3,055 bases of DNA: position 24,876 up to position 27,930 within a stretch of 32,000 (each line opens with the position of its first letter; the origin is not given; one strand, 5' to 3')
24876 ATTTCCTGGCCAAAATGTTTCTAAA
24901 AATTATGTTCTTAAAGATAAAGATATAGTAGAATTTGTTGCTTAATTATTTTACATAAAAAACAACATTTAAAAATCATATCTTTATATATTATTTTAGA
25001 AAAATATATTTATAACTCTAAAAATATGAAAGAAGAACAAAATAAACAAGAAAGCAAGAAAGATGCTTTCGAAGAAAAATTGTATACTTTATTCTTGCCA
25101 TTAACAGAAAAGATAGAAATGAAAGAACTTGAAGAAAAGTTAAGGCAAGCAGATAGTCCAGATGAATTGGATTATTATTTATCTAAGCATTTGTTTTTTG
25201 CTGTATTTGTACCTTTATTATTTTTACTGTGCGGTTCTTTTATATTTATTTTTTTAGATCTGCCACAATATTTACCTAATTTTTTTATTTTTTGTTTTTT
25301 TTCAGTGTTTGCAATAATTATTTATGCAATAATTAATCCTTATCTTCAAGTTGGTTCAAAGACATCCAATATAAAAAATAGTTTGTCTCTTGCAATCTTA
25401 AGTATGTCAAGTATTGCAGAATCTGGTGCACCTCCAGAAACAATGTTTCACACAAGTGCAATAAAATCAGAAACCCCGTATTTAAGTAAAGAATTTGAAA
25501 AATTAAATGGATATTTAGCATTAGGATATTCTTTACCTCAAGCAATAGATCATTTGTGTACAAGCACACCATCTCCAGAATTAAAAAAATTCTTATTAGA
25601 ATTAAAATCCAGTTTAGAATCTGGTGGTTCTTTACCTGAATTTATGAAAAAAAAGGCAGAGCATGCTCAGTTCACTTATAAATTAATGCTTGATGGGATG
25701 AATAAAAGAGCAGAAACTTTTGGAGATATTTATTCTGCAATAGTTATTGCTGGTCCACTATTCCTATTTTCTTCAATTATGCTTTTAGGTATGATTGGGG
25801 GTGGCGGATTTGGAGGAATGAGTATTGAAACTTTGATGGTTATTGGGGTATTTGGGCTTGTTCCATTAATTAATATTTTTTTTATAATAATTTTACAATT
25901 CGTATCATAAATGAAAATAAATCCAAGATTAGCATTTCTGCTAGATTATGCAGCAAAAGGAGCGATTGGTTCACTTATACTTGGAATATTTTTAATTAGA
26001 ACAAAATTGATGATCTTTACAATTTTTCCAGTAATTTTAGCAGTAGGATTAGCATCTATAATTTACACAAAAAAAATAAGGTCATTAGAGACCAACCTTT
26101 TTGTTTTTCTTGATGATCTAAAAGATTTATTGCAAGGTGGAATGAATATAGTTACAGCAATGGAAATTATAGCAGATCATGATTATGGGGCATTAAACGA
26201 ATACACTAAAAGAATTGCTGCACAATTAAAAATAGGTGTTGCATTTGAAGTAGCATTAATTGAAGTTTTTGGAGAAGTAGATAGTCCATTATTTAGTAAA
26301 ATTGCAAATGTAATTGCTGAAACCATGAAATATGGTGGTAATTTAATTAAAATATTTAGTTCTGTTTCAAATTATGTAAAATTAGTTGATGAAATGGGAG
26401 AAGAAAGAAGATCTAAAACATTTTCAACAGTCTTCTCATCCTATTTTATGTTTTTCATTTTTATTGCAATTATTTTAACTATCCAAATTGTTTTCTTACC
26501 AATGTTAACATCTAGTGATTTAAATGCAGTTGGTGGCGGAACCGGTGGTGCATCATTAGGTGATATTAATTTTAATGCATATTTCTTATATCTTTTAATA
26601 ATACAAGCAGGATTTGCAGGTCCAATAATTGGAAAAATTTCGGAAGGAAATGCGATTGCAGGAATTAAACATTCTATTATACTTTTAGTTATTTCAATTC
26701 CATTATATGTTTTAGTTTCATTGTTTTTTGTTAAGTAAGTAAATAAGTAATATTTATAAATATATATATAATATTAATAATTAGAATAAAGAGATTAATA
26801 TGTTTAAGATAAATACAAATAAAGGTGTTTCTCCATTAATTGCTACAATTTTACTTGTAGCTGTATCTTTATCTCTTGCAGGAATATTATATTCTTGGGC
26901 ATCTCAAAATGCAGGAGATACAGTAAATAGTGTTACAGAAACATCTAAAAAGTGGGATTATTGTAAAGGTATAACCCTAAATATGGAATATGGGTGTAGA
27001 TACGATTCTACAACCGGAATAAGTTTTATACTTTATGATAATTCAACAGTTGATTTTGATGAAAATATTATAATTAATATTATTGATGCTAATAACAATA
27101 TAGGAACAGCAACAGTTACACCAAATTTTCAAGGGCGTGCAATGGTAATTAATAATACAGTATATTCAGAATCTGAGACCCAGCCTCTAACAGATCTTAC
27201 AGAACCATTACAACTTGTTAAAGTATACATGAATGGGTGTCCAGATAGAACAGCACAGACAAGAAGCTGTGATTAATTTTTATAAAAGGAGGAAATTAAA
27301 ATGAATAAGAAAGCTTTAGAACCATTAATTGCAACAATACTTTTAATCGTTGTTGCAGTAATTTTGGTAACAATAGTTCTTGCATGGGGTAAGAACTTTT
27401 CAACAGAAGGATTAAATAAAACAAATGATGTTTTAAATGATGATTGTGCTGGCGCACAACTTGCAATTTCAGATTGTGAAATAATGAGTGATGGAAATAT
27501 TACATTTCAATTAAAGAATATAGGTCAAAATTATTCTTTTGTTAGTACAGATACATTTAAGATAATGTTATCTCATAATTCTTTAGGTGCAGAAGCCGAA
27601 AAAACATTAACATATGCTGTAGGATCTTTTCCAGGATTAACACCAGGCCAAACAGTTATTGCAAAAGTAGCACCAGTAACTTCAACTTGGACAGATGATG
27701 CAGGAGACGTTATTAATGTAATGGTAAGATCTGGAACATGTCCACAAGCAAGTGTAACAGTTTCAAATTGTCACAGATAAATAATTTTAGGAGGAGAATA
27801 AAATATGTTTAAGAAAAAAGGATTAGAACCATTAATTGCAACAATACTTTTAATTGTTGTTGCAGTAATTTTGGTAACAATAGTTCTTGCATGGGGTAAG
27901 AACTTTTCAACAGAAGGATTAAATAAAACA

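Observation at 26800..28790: Four tandem pilin paralogs share a strict four-cysteine frame around a hypervariable core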

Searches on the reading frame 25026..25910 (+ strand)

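Call 4: search_protein_families(library=pfam, proteins=[window:25026-25910:+], max_evalue=0.01)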
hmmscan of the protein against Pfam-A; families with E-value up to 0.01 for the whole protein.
window:25026-25910:+ (294 aa): 1 family
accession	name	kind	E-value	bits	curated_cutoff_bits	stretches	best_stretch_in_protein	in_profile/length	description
PF00482.28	T2SSF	-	5.8e-14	52.6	25.2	1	125-248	3-122/125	Type II secretion system (T2SS), protein F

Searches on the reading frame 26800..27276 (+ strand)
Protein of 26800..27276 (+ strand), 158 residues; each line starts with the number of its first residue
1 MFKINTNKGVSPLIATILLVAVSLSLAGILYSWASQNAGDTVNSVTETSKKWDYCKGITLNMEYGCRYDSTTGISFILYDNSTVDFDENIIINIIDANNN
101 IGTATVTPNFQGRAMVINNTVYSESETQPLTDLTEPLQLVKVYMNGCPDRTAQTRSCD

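Call 4: search_protein_families(library=pfam, proteins=[window:26800-27276:+], max_evalue=0.01)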
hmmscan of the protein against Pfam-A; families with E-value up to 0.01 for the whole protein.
window:26800-27276:+ (158 aa): 0 families

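Call 10: find_homologous_proteins(query=A1, max_evalue=0.001)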
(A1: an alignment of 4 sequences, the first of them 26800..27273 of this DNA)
Query A1 (4 sequences) (158 aa, profile of the alignment): 463 proteins with E <= 0.001 among 8000 candidates; the best 120 are listed.
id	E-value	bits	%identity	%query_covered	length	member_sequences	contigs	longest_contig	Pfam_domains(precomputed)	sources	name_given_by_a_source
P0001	6.8e-65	236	34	90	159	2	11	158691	-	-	-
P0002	1.2e-64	235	32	68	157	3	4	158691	-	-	-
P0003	7.3e-63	229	33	90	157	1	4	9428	-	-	-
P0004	1.4e-62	228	33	90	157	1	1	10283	-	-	-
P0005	9.6e-62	226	33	49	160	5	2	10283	-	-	-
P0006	1.9e-57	212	99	100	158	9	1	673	-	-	-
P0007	2.3e-56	208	98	100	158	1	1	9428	-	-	-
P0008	1.4e-53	199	34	68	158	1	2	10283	-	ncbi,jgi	jgi:hypothetical protein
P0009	9.8e-51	190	33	70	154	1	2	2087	-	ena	-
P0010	1.2e-49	186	29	94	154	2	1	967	-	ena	-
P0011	4.1e-48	181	35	49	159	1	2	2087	-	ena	-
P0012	7.8e-48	180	33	49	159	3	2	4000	-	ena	-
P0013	1.1e-47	180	32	84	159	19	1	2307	-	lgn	-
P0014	2.6e-47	179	31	99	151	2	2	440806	-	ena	-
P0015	2.8e-47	179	30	94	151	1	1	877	-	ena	-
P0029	9.4e-39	151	64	99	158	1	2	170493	-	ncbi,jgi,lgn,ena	ncbi:MAG: archaellin/type IV pilin N-terminal domain-containing protein [archaeon]|jgi:flagellin-lik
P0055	4.2e-34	136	57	96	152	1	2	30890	-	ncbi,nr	ncbi:MAG: hypothetical protein PHR26_00735 [Candidatus ainarchaeum sp.]|nr:hypothetical protein [Can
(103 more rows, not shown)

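Call 18: find_encoding_contigs(protein=P0029, flank=8000, max_places=3)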
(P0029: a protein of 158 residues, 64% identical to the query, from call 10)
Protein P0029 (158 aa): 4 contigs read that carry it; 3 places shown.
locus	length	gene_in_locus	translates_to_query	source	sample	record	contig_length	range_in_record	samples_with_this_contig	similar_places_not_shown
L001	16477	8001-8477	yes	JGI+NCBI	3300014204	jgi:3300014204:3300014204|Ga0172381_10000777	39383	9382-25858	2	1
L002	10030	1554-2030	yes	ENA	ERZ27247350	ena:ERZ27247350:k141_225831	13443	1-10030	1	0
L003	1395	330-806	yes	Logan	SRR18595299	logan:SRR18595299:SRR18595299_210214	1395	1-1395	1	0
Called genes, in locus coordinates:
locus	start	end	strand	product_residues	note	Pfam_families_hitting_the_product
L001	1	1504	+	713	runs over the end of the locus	PF02359:CDC48_N, PF02933:CDC48_2, PF00004:AAA, PF05496:RuvB_N (weak), PF07724:AAA_2 (weak), PF17862:AAA_lid_3, PF00004:AAA, PF17862:AAA_lid_3, +19 more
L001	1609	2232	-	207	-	PF02163:Peptidase_M50 (faint)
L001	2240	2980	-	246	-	PF01026:TatD_DNase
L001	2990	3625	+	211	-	PF05175:MTS, PF07669:Eco57I (weak), PF13847:Methyltransf_31 (weak)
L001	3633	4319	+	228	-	-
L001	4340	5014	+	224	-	-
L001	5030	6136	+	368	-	PF01926:MMR_HSR1, PF02421:FeoB_N (weak), PF02824:TGS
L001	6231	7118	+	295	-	PF00482:T2SSF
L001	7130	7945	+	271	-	PF00482:T2SSF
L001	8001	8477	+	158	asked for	-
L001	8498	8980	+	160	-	-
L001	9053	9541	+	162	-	-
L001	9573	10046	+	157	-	-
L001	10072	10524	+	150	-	-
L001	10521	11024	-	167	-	PF02778:tRNA_int_endo_N (weak), PF01974:tRNA_int_endo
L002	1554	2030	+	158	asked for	-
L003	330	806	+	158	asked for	-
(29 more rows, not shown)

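Call 24: predict_structure(alignment_id=A3)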
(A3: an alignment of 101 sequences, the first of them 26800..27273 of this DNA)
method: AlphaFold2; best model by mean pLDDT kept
length: 158 residues; sequences in the alignment: 101
mean_pLDDT: 89.4   pTM: 0.69
mean pLDDT of the five models: 89.4, 88.4, 87.7, 87.3, 86.8
residues with pLDDT >= 90: 102; 70-90: 48; 50-70: 8; < 50: 0
segments of 3 or more residues with pLDDT < 50: none
pLDDT, mean of each block of 10 residues (from residue 1): 68 83 89 79 87 94 91 94 94 95 95 94 88 93 94 92
secondary structure, 60 per line:
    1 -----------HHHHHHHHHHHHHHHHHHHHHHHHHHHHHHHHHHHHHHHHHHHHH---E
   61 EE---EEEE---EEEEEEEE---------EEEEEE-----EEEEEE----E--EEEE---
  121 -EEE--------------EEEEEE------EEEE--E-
elements in order: H12-56 E60-62 E66-69 E73-80 E90-95 E101-106 E114-117 E122-124 E139-144 E151-154

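Call 25: search_protein_representatives(alignment_id=A3)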
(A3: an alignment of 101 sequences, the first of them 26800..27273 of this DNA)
Query: 101 sequences, 154 profile positions. Proteins with E-value up to 0.001 (for the whole library): 3795; up to 1e-10: 416; up to 1e-30: 25. The best 150 are listed.
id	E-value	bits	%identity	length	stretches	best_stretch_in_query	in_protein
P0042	2.3e-47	177.3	-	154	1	1-154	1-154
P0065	2.4e-46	174.0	-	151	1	1-154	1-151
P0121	7.3e-45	169.1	-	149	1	2-154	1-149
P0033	3.5e-44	166.9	-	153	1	2-154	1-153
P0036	1.8e-43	164.6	-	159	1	1-153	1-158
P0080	1.5e-42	161.6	-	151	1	1-154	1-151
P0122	4.2e-42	160.2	-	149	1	1-153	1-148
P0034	7.3e-42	159.4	-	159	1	3-154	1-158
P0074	1.3e-40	155.4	-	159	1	4-154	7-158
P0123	7.7e-40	152.8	-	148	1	3-153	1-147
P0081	1.1e-37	145.9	-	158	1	1-154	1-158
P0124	5.6e-37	143.5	-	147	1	5-153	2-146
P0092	7.7e-36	139.8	-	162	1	2-154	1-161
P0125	2.9e-35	137.9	-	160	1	1-154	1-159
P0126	1.0e-34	136.2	-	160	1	2-154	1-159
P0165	1.1e-17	80.9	-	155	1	6-150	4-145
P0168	3.9e-17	79.1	-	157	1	5-150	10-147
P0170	1.2e-16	77.5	-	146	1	6-149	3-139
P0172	2.0e-16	76.8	-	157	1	5-151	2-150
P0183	1.2e-15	74.2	-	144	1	4-150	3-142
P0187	1.6e-15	73.9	-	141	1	4-153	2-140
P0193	3.6e-15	72.7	-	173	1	4-151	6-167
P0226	8.8e-14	68.2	-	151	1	3-147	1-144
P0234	1.4e-13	67.5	-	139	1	4-146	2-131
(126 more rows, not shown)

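Call 30: fold_search(model_id=the predicted structure, library=pdb)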
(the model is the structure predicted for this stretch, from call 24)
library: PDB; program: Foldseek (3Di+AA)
matches with E <= 10: 1910; with E <= 0.001: 0
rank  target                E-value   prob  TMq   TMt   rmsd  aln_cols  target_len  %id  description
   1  6s8o                  3.6e-02  0.96  0.35  0.05   7.0       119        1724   10  Human Brr2 Helicase Region M641C/A1582C (released 2020-01-22)
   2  5j72_A                4.0e-02  0.90  0.30  0.10   6.2       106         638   14  Cwp6 from Clostridium difficile (released 2017-02-08)
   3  9dq4_A                5.3e-02  0.95  0.34  0.44   6.4       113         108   11  Crystal structure of engineered Ipilimumab (mipi.4) Fab in complex with mouse CTLA-4 (released 2025-02-05)
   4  8igw_L                6.6e-02  0.63  0.24  0.11   6.4        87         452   17  Hexameric Ring Complex of Engineered V1-ATPase bound to 4 ADPs: A3(De)3_(ADP)3cat,1non-cat, Hexameric Ring Complex of  (released 2023-07-12)
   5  8igw_K                6.9e-02  0.60  0.24  0.11   6.7        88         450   17  Hexameric Ring Complex of Engineered V1-ATPase bound to 4 ADPs: A3(De)3_(ADP)3cat,1non-cat, Hexameric Ring Complex of  (released 2023-07-12)
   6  3vr2_F                6.9e-02  0.60  0.21  0.10   6.5        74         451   19  Crystal structure of nucleotide-free A3B3 complex from Enterococcus hirae V-ATPase [eA3B3] (released 2013-01-16)
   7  6rp8_c                7.7e-02  0.89  0.33  0.43   5.1       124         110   10  Crystal Structure of Ipilimumab Fab complexed with CTLA-4 at 2.6A resolution (released 2020-07-08)
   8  5zea_F                7.7e-02  0.60  0.21  0.10   6.5        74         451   18  Crystal structure of the nucleotide-free mutant A3B3 (released 2019-02-06)
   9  8igw_F                8.2e-02  0.60  0.24  0.11   6.4        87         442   17  Hexameric Ring Complex of Engineered V1-ATPase bound to 4 ADPs: A3(De)3_(ADP)3cat,1non-cat, Hexameric Ring Complex of  (released 2023-07-12)
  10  7tmq_F                8.6e-02  0.63  0.23  0.10   7.7        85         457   14  V1 complex lacking subunit C from Saccharomyces cerevisiae, State 3 (released 2022-04-06)
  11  9kmc_B                9.6e-02  0.96  0.35  0.28   4.6        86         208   15  Cryo-EM structure of the heterotrimeric interleukin-2 receptor in complex with interleukin-2 and anti-CD25 Fab S417 (released 2025-11-19)
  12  9moy_F                1.1e-01  0.66  0.26  0.11   6.2        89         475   12  Reconstituted yeast V-ATPase bound to Rtc5p (released 2026-04-08)
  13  7fda_F                1.1e-01  0.63  0.24  0.10   7.7        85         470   14  CryoEM Structure of Reconstituted V-ATPase, state1 (released 2021-12-22)
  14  5ggv_Y                1.1e-01  0.69  0.30  0.37   6.0       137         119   12  CTLA-4 in complex with tremelimumab Fab (released 2016-11-09)
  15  8igw_E                1.1e-01  0.51  0.24  0.11   6.4        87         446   17  Hexameric Ring Complex of Engineered V1-ATPase bound to 4 ADPs: A3(De)3_(ADP)3cat,1non-cat, Hexameric Ring Complex of  (released 2023-07-12)
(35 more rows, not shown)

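Call 33: find_encoding_contigs(protein=P0007, flank=10000, max_places=3)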
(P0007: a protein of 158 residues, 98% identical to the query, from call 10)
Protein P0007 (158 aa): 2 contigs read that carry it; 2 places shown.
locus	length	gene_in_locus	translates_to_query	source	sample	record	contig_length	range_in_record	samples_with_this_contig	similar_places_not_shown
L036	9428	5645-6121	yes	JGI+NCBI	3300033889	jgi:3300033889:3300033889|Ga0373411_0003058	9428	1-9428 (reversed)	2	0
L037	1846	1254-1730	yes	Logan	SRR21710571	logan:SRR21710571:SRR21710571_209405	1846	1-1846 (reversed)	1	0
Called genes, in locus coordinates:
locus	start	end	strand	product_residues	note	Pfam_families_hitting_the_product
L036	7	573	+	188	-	PF00004:AAA, PF17862:AAA_lid_3, PF09336:Vps4_C (weak)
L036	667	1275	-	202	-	PF02163:Peptidase_M50 (faint)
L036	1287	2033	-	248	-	PF01026:TatD_DNase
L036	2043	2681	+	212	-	PF05175:MTS, PF07669:Eco57I (weak), PF13847:Methyltransf_31 (weak)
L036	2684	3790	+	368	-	PF01926:MMR_HSR1, PF02421:FeoB_N (weak), PF02824:TGS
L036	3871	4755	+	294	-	PF00482:T2SSF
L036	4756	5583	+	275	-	PF00482:T2SSF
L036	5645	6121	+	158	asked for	-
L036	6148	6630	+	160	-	-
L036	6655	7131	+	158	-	-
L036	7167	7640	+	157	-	-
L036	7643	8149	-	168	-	PF02778:tRNA_int_endo_N, PF01974:tRNA_int_endo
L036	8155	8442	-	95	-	PF04010:DUF357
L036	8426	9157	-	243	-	PF00590:TP_methylase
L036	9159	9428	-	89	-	?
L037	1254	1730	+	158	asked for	-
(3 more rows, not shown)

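Call 34: find_encoding_contigs(protein=P0004, flank=10000, max_places=3)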
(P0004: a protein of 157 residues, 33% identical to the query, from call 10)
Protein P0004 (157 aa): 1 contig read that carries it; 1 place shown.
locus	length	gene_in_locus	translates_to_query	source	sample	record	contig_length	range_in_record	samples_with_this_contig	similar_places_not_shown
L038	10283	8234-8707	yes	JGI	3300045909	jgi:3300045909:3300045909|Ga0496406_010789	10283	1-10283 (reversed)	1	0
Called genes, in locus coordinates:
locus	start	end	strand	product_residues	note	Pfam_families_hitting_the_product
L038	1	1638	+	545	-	?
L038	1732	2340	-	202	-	PF02163:Peptidase_M50 (faint)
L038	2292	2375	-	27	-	-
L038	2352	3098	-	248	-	PF01026:TatD_DNase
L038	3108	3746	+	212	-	PF05175:MTS, PF07669:Eco57I (weak), PF13847:Methyltransf_31 (weak)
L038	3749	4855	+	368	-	PF01926:MMR_HSR1, PF02421:FeoB_N (weak), PF02824:TGS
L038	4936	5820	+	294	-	PF00482:T2SSF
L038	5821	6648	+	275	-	PF00482:T2SSF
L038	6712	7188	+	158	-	-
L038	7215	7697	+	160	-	-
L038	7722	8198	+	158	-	-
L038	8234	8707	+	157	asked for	-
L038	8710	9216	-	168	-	PF02778:tRNA_int_endo_N, PF01974:tRNA_int_endo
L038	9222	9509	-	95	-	PF04010:DUF357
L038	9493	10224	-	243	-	PF00590:TP_methylase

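Call 51: search_solved_structures(query=A3, max_evalue=1, show_alignments=3)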
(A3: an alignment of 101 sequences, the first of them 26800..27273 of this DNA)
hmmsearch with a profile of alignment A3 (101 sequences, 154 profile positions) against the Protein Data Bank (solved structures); distinct sequences matched with E-value up to 1: 8.
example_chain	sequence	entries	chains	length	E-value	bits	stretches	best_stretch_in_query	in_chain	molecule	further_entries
8fk7_A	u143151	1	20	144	5.9e-09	39.5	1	3-49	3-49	Flagellin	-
5kyh_A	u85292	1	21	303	0.0024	21.3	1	8-34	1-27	Iho670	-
8rey_M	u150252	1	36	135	0.0048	20.3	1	8-84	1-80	Flagellin-like protein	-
3j1r_A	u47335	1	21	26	0.012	19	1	8-32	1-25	archaeal adhesion filament core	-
8gi2_A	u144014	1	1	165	0.012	19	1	5-124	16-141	Natrinema pilin, PilA2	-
9myg_A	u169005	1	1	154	0.28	14.5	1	4-31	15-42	Archaeal Type IV pilin N-terminal domain-containing protein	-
6nii_B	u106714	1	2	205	0.92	12.9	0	37-99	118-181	Uncharacterized protein RavD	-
6njd_B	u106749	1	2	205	0.92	12.9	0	37-99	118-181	RavD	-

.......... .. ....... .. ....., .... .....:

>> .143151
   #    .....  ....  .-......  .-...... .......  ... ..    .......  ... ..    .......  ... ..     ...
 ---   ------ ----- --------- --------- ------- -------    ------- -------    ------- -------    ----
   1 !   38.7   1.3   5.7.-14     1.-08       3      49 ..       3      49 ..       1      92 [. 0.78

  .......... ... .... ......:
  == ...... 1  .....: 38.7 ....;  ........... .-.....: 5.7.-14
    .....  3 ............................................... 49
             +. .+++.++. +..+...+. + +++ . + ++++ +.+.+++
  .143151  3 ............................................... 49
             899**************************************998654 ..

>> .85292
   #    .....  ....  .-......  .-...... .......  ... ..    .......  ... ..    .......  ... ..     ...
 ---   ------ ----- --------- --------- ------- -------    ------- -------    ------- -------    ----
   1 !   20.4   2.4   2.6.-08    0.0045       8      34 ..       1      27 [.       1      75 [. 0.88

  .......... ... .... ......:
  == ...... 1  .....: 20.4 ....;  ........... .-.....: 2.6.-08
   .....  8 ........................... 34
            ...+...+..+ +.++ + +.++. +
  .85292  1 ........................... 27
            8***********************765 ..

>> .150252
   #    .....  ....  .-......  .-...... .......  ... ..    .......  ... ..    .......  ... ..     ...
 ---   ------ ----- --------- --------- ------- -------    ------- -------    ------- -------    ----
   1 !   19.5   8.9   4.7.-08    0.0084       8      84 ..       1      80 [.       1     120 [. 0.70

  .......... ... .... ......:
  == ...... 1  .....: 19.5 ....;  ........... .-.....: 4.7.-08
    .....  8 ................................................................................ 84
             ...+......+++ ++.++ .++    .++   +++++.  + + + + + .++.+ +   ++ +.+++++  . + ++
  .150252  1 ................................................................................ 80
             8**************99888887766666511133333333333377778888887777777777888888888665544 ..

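Call 52: list_cluster_members(proteins=[P0170, P0172, P0183, P0193, P0226, P0187, P0234, P0165, P0168, P0055])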
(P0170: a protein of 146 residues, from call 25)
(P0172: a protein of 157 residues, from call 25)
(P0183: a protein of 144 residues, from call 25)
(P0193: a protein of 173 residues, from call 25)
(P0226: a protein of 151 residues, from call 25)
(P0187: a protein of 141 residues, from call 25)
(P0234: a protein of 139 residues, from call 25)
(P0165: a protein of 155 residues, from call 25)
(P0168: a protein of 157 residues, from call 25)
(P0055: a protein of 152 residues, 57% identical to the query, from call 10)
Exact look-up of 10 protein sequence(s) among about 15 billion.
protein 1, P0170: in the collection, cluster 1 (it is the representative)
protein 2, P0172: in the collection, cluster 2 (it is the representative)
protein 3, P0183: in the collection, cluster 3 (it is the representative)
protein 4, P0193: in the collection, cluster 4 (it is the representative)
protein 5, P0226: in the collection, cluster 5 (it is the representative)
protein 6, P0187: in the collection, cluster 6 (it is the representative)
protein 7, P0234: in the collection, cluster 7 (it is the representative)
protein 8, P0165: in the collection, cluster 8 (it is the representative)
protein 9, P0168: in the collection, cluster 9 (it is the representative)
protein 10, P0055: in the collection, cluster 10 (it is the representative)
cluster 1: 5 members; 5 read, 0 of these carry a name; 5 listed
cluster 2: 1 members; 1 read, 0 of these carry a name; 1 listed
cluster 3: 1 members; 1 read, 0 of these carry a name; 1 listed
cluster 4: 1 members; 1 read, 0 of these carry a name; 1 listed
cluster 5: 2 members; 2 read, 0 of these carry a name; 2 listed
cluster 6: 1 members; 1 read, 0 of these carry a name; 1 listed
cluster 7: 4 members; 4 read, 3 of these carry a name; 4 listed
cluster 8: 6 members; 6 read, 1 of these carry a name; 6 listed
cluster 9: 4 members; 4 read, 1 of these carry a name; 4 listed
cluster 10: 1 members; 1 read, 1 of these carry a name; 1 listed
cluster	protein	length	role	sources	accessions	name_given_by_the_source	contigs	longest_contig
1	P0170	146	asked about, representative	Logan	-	-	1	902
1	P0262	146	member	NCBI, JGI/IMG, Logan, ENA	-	-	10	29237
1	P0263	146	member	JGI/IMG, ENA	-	-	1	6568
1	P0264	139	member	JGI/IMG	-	-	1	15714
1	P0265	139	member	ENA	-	-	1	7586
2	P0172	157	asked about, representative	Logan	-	-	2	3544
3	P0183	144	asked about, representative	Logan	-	-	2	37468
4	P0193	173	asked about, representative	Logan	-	-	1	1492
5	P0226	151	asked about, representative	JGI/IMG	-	-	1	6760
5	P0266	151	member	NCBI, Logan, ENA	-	-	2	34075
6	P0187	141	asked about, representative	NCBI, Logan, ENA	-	-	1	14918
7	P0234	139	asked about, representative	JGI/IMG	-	flagellin-like protein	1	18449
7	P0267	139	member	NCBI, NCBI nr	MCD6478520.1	MAG: hypothetical protein J7L44_01390 [Candidatus Diapherotrites archaeon] | hypothetical protein [Candidatus Diapherotrites archaeon]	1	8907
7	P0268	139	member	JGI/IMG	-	flagellin-like protein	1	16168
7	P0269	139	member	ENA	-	-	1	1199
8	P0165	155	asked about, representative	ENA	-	-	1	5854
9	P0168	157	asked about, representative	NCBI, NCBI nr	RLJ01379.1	MAG: hypothetical protein DRP11_04480 [Candidatus Aenigmatarchaeota archaeon] | MAG: hypothetical protein DRP11_04480 [Candidatus Aenigmarchaeota archaeon]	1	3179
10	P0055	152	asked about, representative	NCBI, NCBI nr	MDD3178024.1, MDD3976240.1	MAG: hypothetical protein PHR26_00735 [Candidatus ainarchaeum sp.] | hypothetical protein [Candidatus ainarchaeum sp.]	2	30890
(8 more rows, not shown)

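Call 77: search_protein_families(library=ncbifam, proteins=[window:26800-27276:+], max_evalue=0.01)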
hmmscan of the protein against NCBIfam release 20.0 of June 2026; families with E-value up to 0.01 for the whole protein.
window:26800-27276:+ (158 aa): 2 families
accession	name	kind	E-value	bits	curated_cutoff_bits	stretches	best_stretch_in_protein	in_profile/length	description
TIGR02537.2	arch_flag_Nterm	domain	9.5e-08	31.4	20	1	7-36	2-31/33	archaellin/type IV pilin N-terminal domain-containing protein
NF046073.1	UpsA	equivalog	3.2e-05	24.1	130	1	7-35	1-29/136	pilin subunit UpsA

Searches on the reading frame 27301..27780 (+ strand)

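Call 4: search_protein_families(library=pfam, proteins=[window:27301-27780:+], max_evalue=0.01)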
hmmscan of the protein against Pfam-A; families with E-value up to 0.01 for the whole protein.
window:27301-27780:+ (159 aa): 0 families

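Call 77: search_protein_families(library=ncbifam, proteins=[window:27301-27780:+], max_evalue=0.01)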
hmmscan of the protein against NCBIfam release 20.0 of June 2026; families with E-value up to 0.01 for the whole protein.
window:27301-27780:+ (159 aa): 2 families
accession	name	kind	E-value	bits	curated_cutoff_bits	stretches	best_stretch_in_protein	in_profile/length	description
NF046073.1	UpsA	equivalog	0.00059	20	130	1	3-144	1-120/136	pilin subunit UpsA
TIGR02537.2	arch_flag_Nterm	domain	0.00096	18.6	20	1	8-29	7-28/33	archaellin/type IV pilin N-terminal domain-containing protein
